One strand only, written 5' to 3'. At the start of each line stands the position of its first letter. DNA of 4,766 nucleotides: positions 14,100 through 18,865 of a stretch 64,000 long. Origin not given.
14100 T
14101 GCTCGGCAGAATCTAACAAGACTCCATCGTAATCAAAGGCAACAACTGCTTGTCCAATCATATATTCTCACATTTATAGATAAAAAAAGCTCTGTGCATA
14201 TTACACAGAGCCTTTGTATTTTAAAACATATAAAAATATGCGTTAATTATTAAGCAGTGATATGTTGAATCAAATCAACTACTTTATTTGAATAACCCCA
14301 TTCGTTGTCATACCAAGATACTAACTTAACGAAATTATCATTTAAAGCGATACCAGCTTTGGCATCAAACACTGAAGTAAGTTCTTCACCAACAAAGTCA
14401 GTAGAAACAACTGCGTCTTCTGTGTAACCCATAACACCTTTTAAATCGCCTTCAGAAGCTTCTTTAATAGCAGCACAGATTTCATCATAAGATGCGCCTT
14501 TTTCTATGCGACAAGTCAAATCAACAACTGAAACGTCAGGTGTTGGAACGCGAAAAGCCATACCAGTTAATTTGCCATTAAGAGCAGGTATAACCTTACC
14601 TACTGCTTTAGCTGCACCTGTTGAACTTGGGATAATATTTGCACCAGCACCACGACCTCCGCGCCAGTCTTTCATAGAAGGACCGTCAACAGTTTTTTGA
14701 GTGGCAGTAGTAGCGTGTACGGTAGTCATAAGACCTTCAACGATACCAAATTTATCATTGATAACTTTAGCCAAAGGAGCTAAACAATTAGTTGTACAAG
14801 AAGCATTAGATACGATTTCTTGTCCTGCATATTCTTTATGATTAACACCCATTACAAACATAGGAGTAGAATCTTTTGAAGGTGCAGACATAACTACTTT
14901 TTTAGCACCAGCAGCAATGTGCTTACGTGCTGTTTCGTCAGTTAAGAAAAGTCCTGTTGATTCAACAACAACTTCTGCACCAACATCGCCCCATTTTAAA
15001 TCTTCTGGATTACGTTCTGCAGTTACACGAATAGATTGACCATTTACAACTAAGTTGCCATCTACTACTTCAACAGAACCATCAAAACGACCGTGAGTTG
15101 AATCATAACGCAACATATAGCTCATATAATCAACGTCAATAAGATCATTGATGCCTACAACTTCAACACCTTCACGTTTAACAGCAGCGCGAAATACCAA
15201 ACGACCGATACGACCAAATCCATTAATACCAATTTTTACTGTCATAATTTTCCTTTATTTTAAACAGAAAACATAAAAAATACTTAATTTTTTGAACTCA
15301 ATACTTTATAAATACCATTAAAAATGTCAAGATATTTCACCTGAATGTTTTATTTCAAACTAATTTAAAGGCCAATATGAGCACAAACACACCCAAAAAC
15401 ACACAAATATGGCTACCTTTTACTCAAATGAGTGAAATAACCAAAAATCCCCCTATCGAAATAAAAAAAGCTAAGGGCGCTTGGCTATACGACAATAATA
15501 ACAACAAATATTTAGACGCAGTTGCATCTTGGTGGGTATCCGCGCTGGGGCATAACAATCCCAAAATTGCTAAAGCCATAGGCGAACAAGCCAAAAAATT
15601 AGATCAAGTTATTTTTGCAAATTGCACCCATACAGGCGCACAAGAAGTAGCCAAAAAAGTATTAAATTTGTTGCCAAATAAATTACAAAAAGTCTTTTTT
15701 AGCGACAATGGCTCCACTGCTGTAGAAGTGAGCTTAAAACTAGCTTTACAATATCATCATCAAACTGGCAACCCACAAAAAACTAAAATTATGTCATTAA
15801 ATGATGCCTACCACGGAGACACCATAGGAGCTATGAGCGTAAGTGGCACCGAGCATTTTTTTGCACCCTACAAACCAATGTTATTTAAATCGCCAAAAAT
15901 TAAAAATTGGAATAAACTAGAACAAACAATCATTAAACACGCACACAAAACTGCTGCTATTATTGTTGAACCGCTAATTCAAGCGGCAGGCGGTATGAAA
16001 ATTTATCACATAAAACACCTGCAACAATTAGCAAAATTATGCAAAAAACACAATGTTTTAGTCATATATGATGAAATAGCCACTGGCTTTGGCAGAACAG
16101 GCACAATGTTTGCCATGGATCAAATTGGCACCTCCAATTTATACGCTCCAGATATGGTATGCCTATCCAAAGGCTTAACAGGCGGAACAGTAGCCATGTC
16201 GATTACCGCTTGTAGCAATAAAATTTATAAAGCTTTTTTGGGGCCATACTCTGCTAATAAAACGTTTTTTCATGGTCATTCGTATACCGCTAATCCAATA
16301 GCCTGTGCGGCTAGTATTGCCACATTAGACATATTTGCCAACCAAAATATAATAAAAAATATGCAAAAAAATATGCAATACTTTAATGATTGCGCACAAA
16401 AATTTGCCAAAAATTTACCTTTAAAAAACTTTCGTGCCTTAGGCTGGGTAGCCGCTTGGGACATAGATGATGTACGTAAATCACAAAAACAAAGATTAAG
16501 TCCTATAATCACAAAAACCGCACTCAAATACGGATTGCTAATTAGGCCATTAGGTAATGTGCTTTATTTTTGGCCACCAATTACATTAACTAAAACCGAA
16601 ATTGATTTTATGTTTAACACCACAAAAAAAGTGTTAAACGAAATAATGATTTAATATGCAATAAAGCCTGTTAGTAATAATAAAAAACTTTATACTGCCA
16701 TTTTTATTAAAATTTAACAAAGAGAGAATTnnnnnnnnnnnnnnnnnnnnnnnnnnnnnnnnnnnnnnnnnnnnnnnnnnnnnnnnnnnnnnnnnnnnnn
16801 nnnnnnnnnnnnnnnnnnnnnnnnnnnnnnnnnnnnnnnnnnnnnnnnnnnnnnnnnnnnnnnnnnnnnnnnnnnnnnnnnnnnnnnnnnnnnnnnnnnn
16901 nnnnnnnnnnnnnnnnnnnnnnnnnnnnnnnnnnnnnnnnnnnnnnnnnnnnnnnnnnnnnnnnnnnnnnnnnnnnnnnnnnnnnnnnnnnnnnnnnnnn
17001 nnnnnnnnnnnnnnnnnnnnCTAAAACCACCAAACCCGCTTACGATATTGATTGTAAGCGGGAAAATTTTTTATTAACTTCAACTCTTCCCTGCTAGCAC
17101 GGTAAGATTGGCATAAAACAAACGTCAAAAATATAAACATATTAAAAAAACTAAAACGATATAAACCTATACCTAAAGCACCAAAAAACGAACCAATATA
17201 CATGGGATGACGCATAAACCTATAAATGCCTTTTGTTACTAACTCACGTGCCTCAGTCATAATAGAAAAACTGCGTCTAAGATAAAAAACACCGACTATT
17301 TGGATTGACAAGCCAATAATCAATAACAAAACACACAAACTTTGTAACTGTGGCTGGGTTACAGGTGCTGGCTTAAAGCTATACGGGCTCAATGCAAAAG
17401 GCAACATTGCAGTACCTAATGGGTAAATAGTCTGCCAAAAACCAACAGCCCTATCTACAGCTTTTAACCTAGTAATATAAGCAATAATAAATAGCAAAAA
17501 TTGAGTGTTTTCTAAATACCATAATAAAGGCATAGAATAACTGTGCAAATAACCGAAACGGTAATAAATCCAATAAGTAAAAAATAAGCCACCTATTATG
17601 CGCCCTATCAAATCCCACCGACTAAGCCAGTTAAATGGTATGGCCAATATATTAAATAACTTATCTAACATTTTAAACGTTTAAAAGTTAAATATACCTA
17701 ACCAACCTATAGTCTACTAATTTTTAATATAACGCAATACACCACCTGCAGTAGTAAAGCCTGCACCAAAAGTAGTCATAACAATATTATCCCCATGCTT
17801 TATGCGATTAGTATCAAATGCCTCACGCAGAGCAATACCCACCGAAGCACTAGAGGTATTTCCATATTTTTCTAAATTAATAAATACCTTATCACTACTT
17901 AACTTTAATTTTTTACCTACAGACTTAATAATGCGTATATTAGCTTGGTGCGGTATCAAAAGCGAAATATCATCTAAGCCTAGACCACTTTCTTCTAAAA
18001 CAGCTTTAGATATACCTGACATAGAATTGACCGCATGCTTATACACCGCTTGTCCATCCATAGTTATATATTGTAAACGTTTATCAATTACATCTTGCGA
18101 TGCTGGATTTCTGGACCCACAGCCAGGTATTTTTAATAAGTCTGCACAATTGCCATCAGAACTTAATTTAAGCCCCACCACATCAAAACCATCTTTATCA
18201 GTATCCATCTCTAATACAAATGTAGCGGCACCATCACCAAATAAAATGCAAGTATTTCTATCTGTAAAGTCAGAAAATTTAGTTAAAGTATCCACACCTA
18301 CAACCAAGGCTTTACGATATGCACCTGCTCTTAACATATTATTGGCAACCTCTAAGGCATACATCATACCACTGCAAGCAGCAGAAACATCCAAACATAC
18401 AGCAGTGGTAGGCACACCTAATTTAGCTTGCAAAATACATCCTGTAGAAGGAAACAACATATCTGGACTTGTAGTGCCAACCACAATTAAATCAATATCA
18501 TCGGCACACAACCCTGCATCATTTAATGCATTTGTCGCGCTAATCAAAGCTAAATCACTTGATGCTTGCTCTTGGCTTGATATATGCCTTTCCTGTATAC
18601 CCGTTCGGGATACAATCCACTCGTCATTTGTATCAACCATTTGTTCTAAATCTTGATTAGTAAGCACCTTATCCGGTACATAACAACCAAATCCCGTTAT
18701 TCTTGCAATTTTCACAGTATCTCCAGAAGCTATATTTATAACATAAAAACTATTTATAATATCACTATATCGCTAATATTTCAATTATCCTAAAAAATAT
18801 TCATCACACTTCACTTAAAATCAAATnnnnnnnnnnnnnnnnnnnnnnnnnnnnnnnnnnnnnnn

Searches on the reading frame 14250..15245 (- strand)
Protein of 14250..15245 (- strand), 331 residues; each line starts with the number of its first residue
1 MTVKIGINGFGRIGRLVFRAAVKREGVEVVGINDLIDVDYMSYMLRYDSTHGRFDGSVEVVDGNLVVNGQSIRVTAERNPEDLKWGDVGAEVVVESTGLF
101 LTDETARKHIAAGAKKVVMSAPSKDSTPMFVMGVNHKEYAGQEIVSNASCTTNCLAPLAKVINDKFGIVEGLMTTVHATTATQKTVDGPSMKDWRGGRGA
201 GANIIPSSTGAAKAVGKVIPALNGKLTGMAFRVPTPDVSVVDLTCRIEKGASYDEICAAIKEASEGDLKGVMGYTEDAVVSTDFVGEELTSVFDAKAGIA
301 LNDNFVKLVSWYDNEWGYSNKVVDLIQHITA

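Call 14: search_protein_families(library=pfam, proteins=[window:14250-15245:-], max_evalue=0.00001)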
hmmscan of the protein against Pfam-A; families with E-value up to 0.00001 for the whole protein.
window:14250-15245:- (331 aa): 2 families
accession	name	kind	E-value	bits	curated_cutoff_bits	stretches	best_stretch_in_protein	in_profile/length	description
PF02800.25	Gp_dh_C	-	1.1e-69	233.4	24.4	1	155-312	1-158/158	Glyceraldehyde 3-phosphate dehydrogenase, C-terminal domain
PF00044.30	Gp_dh_N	-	2.4e-40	137.3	31.7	1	3-102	1-100/101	Glyceraldehyde 3-phosphate dehydrogenase, NAD binding domain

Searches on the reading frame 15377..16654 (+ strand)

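Call 14: search_protein_families(library=pfam, proteins=[window:15377-16654:+], max_evalue=0.00001)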
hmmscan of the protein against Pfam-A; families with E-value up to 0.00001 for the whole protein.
window:15377-16654:+ (425 aa): 1 family
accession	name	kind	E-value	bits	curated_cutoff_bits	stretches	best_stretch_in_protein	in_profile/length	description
PF00202.27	Aminotran_3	-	3e-97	326.3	30.5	1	23-420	7-403/403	Aminotransferase class-III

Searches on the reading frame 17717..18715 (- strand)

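Call 14: search_protein_families(library=pfam, proteins=[window:17717-18715:-], max_evalue=0.00001)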
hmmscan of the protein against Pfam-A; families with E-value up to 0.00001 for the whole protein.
window:17717-18715:- (332 aa): 3 families
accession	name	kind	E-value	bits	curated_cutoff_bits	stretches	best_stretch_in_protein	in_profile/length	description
PF08541.16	ACP_syn_III_C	-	1.9e-32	111.7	26.6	1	240-329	1-90/90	3-Oxoacyl-[acyl-carrier-protein (ACP)] synthase III C terminal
PF08545.16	ACP_syn_III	-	4.3e-27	94.3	24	1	108-188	1-80/80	3-Oxoacyl-[acyl-carrier-protein (ACP)] synthase III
PF00108.29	Thiolase_N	-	2.8e-08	33.9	26.4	1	36-150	7-121/260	Thiolase, N-terminal domain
